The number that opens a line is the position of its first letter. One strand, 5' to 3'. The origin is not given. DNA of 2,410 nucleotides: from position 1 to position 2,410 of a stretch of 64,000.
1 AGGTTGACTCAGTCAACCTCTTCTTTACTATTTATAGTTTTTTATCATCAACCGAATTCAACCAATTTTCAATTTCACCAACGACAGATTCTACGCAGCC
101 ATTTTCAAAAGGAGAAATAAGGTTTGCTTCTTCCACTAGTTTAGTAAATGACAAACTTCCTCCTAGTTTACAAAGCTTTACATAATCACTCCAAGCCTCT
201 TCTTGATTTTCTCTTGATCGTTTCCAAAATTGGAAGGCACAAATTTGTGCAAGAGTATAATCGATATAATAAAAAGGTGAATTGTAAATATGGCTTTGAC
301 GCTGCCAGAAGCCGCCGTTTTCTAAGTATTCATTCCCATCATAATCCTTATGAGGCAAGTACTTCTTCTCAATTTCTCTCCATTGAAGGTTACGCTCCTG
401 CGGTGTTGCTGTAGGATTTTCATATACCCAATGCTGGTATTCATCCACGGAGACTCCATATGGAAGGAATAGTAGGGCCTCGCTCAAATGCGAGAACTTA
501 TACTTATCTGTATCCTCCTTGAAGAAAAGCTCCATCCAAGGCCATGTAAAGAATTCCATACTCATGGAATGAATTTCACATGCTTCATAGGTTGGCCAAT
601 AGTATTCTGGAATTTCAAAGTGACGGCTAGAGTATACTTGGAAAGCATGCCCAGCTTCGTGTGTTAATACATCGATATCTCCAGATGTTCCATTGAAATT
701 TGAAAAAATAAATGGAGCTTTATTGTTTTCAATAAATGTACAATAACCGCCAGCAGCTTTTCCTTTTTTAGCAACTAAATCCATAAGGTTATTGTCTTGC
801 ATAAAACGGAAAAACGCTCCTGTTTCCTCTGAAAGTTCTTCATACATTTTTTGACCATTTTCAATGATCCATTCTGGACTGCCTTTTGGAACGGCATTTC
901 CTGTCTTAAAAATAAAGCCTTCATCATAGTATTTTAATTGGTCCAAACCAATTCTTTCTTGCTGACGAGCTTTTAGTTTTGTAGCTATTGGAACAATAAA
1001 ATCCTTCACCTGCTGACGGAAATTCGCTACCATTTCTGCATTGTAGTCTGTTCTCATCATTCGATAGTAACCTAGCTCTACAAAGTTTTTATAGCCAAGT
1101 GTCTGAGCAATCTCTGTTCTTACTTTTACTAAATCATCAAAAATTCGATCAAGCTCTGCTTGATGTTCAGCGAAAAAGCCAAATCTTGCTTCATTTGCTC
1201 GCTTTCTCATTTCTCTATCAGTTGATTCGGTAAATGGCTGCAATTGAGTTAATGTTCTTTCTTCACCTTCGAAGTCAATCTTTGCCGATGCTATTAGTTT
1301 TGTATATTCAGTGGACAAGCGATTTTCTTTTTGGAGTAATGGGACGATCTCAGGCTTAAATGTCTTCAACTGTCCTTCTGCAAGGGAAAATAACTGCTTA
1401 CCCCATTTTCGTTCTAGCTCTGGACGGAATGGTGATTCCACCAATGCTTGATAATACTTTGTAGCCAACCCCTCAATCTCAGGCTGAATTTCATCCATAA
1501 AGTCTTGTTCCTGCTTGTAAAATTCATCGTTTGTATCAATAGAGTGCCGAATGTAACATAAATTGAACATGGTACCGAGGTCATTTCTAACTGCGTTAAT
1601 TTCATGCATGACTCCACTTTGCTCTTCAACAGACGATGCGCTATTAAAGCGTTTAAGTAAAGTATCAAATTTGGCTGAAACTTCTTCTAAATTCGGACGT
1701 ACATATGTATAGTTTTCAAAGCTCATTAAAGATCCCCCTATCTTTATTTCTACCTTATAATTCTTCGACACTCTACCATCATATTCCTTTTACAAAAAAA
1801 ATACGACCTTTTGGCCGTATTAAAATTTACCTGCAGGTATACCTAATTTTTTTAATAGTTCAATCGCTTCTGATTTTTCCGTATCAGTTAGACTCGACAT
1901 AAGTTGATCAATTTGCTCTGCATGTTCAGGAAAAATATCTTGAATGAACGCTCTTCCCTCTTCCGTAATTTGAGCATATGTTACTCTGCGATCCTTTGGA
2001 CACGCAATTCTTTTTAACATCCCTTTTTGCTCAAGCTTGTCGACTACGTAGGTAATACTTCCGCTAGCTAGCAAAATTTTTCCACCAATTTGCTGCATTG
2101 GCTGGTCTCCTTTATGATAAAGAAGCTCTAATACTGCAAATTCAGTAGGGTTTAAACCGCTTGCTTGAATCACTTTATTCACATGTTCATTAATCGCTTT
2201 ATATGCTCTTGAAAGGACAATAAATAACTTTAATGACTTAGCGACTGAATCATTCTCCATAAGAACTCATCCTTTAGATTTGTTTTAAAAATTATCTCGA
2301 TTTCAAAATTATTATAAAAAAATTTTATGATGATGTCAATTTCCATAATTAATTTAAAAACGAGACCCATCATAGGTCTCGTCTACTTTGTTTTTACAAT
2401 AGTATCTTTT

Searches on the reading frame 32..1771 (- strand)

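Call 38: search_protein_families(library=pfam, proteins=[window:32-1771:-], max_evalue=0.00001)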
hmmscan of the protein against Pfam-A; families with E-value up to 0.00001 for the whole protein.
window:32-1771:- (579 aa): 1 family
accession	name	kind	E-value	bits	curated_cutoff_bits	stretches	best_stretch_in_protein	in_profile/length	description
PF01432.26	Peptidase_M3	-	6.1e-31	108.7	27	2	327-557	186-449/457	Peptidase family M3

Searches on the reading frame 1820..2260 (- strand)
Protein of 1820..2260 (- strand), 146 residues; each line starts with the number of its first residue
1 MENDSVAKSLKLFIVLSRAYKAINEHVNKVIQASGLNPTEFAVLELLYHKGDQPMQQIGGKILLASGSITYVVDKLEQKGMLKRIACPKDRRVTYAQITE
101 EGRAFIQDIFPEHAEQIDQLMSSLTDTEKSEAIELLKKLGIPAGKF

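Call 38: search_protein_families(library=pfam, proteins=[window:1820-2260:-], max_evalue=0.00001)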
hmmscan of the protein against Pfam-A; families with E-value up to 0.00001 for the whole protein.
window:1820-2260:- (146 aa): 6 families
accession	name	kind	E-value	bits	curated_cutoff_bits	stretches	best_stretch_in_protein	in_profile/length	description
PF01047.28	MarR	-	1.4e-16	60.5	24.6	1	36-93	1-58/59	MarR family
PF12802.13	MarR_2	-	2.1e-10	41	27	1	34-92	1-60/61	MarR family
PF22381.2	Staph_reg_Sar_Rot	-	1.7e-08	34.9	27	1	32-109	8-85/85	Transcriptional regulator SarA/Rot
PF13463.12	HTH_27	-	7.8e-07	29.7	22.2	1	36-102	1-68/68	Winged helix DNA-binding domain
PF13412.12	HTH_24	-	3.3e-06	27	21.9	0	36-83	1-48/48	Winged helix-turn-helix DNA-binding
PF13601.12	HTH_34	-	3.4e-06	27.6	27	0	40-107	2-70/80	Winged helix DNA-binding domain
